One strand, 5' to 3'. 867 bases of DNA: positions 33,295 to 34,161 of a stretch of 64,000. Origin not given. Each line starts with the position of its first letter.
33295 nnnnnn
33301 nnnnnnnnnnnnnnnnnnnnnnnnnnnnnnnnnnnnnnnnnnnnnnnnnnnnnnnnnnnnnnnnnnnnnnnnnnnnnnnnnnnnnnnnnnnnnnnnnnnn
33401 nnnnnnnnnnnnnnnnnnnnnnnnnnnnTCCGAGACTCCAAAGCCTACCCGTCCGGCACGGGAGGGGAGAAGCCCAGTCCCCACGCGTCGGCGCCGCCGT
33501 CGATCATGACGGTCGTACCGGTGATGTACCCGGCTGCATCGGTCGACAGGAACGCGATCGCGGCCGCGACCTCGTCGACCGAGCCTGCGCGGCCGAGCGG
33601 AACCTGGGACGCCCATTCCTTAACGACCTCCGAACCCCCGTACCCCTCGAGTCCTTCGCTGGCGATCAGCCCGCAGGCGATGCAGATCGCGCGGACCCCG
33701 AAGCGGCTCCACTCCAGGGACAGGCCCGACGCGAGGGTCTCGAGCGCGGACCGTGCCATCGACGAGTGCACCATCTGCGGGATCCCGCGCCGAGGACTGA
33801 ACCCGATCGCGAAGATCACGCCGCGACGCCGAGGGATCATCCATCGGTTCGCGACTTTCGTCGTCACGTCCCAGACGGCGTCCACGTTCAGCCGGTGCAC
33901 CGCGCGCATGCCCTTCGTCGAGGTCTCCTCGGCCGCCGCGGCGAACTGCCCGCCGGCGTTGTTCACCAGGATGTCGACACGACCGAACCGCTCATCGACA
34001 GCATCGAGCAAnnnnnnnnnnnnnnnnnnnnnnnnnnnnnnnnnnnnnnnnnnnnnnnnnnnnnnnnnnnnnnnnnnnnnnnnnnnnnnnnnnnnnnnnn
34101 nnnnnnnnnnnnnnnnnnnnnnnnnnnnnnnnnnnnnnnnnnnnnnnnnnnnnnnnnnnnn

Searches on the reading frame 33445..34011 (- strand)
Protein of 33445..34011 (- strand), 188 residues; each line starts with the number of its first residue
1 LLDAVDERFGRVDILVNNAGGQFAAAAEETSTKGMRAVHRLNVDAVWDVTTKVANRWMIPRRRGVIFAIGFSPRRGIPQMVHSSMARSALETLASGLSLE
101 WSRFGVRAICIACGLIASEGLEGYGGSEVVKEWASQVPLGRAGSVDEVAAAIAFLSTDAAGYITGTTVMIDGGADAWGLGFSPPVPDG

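Call 47: search_protein_families(library=pfam, proteins=[window:33445-34011:-], max_evalue=0.0001)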
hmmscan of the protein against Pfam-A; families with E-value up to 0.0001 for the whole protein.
window:33445-34011:- (188 aa): 2 families
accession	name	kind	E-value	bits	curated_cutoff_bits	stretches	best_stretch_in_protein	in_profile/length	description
PF13561.12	adh_short_C2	-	6.6e-32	111.4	27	1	2-174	62-235/236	Enoyl-(Acyl carrier protein) reductase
PF00106.31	adh_short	-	2.4e-15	57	26.6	1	2-119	68-185/195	short chain dehydrogenase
